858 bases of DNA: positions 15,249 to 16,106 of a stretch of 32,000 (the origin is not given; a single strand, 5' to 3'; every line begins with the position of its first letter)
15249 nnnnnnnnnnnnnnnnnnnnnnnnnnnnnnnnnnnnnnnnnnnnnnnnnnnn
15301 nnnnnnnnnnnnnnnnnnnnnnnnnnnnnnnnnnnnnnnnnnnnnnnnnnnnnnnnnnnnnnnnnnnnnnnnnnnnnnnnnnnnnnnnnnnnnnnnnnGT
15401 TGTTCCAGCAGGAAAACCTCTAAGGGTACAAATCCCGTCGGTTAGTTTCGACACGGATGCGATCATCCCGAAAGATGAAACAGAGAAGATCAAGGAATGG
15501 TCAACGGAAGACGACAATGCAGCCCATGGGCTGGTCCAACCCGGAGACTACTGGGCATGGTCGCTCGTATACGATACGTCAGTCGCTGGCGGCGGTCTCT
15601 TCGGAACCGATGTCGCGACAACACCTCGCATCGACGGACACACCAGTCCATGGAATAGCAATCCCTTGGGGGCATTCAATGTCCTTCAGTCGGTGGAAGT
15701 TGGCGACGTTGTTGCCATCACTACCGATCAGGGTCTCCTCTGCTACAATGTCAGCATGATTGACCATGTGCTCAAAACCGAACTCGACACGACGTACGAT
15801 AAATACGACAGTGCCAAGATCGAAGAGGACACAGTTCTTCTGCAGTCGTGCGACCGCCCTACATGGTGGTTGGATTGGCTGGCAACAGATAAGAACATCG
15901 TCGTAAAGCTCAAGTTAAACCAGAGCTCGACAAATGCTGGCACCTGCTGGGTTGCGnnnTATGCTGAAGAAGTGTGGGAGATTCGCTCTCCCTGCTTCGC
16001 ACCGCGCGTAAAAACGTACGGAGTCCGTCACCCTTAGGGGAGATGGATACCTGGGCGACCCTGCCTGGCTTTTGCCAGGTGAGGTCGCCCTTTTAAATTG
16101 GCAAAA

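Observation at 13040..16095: A roughly 3 kb high-GC island encoding a surface protein and a dedicated sortase-like enzyme, expressed from an AT-rich consensus promoter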

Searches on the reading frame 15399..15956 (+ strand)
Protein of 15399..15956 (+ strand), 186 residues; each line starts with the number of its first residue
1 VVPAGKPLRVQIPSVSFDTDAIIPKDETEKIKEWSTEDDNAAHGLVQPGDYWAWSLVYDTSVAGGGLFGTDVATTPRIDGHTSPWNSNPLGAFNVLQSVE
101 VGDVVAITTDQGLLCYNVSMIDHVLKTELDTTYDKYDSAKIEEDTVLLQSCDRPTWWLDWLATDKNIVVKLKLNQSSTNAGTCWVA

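Call 31: search_protein_representatives(alignment_id=A1)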
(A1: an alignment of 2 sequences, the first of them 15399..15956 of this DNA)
Query: 2 sequences, 284 profile positions. Proteins with E-value up to 0.001 (for the whole library): 36; up to 1e-10: 17; up to 1e-30: 12. The best 36 are listed.
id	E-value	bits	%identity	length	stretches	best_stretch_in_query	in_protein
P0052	1.8e-109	382.1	-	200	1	83-284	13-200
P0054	4.0e-70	252.9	-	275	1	13-281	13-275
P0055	9.9e-55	202.4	-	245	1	30-281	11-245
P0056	7.5e-45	170.0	-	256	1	40-282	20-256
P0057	3.7e-44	167.7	-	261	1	30-280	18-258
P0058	1.3e-42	162.7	-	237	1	43-282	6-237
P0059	1.5e-42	162.5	-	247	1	41-282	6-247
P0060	2.6e-42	161.6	-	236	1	33-282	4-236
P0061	1.8e-41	158.9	-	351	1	10-280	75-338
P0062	2.7e-40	155.0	-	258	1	27-283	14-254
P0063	1.1e-37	146.4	-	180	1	83-282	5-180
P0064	8.9e-35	136.9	-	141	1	126-281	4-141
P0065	7.1e-28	114.3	-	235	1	48-281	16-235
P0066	7.7e-25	104.3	-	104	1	167-281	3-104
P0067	8.8e-19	84.4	-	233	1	22-282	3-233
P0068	1.0e-15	74.4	-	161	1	92-281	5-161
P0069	1.2e-15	74.1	-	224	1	54-279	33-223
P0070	5.8e-10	55.5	-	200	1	88-279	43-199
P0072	1.7e-08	50.7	-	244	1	65-274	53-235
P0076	3.1e-07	46.6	-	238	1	71-270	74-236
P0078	5.5e-07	45.7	-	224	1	51-271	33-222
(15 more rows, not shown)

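Call 40: find_encoding_contigs(protein=P0061, flank=10000, max_places=2)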
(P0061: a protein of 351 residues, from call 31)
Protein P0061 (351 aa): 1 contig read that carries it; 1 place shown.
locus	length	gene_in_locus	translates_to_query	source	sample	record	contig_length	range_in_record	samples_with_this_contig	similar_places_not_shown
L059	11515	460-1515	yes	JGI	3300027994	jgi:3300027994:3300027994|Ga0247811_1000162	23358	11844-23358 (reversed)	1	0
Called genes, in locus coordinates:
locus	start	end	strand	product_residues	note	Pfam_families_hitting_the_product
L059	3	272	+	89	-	?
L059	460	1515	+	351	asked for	-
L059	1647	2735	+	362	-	PF00348:polyprenyl_synt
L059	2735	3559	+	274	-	PF00494:SQS_PSY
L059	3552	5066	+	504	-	PF00890:FAD_binding_2 (faint), PF01266:DAO (weak), PF01593:Amino_oxidase, PF03486:HI0933_like (faint), PF07992:Pyr_redox_2 (faint), PF13450:NAD_binding_8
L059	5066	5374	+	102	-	-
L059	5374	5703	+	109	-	PF18916:Lycopene_cyc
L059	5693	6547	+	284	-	PF01040:UbiA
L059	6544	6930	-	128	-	PF00903:Glyoxalase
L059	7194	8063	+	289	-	PF00924:MS_channel_2nd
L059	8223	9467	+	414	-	PF04851:ResIII, PF00270:DEAD, PF13245:AAA_19 (faint), PF16203:ERCC3_RAD25_C (weak), PF00271:Helicase_C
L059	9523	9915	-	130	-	-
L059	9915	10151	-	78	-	-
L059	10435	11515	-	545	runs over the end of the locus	PF00005:ABC_tran, PF02463:SMC_N (faint), PF13555:AAA_29 (faint), PF01926:MMR_HSR1 (faint), PF00005:ABC_tran, PF13304:AAA_21 (weak)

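Call 42: find_encoding_contigs(protein=P0055, flank=8000, max_places=2)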
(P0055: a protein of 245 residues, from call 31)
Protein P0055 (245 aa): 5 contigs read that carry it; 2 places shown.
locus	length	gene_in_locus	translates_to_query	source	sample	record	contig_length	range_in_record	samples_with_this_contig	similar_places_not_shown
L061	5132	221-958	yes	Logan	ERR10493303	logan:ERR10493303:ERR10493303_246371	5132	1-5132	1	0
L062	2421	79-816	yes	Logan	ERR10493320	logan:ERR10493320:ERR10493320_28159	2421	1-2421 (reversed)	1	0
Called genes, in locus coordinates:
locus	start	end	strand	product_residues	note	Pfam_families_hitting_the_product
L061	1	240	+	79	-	?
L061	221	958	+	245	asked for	PF04203:Sortase (weak)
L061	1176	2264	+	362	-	PF00348:polyprenyl_synt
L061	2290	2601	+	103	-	-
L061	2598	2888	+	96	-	PF18916:Lycopene_cyc (weak)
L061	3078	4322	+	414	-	PF04851:ResIII, PF00270:DEAD, PF16203:ERCC3_RAD25_C (weak), PF00271:Helicase_C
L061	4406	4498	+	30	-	-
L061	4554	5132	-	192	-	?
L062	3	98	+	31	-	?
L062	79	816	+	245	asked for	PF04203:Sortase (weak)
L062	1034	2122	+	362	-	PF00348:polyprenyl_synt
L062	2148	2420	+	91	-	?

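Call 47: find_related_loci(query=A5, collection=metagenome_contigs, flank=7000)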
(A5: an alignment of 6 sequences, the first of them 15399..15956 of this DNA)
Query A5 (186 aa) in metagenome_contigs; peptide patterns used: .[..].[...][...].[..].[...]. (x = any residue, [..] = any of these).
69 stretches matched a pattern; 14 encode a relative of the query (tblastn E <= 1e-3); 14 distinct loci.
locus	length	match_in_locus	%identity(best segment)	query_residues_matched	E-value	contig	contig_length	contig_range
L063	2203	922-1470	44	1-183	9e-46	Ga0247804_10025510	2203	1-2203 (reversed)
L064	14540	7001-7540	44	1-183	1e-43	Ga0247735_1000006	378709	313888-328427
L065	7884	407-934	44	1-181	3e-42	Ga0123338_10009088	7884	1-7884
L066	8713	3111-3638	44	1-181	3e-42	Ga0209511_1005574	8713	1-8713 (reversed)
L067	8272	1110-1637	41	1-181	5e-40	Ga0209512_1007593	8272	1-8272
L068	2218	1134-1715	44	1-183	3e-37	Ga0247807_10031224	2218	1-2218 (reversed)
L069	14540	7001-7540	44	1-183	1e-43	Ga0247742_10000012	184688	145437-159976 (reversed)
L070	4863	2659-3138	32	1-181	6e-18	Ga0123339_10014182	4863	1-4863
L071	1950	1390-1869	33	1-181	8e-16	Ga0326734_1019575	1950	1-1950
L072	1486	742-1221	30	1-181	7e-15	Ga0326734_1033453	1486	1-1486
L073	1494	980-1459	33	1-181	7e-14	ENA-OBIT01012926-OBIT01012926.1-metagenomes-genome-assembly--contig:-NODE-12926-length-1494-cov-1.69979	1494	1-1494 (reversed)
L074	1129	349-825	30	2-181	4e-14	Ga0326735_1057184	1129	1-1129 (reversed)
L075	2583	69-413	37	59-181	4e-13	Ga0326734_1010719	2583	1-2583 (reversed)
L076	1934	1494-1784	35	82-181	1e-10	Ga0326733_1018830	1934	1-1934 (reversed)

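Call 85: list_cluster_members(proteins=[P0054, P0055, P0063, P0067, P0068, P0069, P0070, P0072, P0076, P0078])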
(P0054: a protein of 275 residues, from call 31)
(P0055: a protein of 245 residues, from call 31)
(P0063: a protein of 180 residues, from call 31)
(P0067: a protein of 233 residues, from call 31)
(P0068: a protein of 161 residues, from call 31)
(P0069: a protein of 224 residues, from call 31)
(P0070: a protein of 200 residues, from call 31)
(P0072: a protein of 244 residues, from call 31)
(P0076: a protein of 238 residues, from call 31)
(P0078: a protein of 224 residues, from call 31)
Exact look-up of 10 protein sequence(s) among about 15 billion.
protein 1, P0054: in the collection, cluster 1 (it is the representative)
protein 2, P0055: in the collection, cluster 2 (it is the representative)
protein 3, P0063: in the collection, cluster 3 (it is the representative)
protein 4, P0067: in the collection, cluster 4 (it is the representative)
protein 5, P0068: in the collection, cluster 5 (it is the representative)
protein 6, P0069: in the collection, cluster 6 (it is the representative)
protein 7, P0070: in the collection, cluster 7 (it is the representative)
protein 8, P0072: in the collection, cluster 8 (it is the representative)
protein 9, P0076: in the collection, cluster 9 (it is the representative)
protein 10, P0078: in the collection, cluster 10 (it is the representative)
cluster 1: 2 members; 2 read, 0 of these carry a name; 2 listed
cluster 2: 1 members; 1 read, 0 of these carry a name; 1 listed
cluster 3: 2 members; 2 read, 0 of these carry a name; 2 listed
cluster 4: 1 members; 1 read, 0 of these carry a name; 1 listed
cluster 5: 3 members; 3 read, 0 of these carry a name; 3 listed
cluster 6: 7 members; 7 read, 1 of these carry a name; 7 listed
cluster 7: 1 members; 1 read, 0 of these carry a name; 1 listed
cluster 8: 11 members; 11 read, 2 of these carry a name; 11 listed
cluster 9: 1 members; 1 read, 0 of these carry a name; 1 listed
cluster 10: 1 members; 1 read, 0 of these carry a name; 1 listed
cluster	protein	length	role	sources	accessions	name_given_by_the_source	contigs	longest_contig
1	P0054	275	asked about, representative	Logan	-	-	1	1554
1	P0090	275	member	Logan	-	-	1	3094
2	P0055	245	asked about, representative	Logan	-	-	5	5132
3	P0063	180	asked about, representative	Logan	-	-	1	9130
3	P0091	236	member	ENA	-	-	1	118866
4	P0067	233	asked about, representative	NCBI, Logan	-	-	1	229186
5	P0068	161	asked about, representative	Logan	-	-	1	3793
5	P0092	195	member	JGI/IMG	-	-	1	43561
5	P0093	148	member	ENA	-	-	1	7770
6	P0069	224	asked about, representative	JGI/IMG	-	-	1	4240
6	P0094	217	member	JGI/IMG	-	hypothetical protein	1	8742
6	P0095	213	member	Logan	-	-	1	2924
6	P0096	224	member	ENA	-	-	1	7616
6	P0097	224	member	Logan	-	-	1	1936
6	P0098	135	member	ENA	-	-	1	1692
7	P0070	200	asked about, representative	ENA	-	-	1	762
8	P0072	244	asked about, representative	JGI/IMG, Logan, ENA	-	-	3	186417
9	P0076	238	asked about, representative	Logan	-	-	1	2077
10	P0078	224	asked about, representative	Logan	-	-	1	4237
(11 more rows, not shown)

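Call 86: find_encoding_contigs(protein=P0067, flank=6000, max_places=1)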
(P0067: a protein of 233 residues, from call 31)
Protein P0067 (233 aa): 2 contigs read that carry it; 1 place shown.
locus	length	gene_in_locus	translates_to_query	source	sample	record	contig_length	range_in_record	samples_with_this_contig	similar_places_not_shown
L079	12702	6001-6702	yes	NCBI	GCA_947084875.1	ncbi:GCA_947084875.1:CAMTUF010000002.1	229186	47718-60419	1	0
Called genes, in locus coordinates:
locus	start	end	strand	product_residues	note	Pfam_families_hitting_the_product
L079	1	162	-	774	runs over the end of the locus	PF00122:E1-E2_ATPase, PF00702:Hydrolase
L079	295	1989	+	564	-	PF07690:MFS_1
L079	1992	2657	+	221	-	PF01182:Glucosamine_iso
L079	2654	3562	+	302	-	PF03446:NAD_binding_2, PF00393:6PGD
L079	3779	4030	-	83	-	-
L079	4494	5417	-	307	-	-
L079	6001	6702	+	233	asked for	-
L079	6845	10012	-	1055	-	PF25596:CPSase_L_D1, PF02222:ATP-grasp, PF02786:CPSase_L_D2, PF07478:Dala_Dala_lig_C, PF02787:CPSase_L_D3, PF25596:CPSase_L_D1, PF02786:CPSase_L_D2, PF02222:ATP-grasp, +4 more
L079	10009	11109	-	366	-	PF00988:CPSase_sm_chain, PF00117:GATase, PF07722:Peptidase_C26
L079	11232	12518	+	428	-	PF02844:GARS_N, PF01071:GARS_A, PF02655:ATP-grasp_3 (weak), PF02843:GARS_C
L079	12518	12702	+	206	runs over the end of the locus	PF00551:Formyl_trans_N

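Call 87: find_encoding_contigs(protein=P0092, flank=6000, max_places=1)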
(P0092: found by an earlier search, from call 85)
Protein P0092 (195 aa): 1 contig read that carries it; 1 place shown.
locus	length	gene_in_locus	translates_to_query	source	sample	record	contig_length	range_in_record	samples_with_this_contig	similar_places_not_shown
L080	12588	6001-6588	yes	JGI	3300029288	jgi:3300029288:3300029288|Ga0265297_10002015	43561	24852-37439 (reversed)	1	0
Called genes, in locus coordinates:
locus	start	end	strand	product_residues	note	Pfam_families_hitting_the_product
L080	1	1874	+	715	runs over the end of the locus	PF13491:FtsK_4TM, PF17854:FtsK_alpha, PF01580:FtsK_SpoIIIE, PF12846:AAA_10 (faint), PF09397:FtsK_gamma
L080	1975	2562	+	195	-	PF01928:CYTH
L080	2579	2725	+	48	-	PF20582:UPF0758_N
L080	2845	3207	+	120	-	PF01250:Ribosomal_S6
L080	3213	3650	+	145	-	PF00436:SSB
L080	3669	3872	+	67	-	PF01084:Ribosomal_S18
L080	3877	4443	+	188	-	PF08207:EFP_N, PF01132:EFP, PF09285:Elong-fact-P_C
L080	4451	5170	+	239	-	PF01479:S4, PF01728:FtsJ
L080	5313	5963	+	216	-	-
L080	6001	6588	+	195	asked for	PF04203:Sortase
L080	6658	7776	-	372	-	PF01926:MMR_HSR1, PF02421:FeoB_N, PF06071:YchF-GTPase_C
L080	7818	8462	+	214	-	PF13181:TPR_8 (faint), PF00515:TPR_1 (faint)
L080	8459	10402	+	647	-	-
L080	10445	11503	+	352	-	PF11104:PilM_2, PF14450:FtsA (weak)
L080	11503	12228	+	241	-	-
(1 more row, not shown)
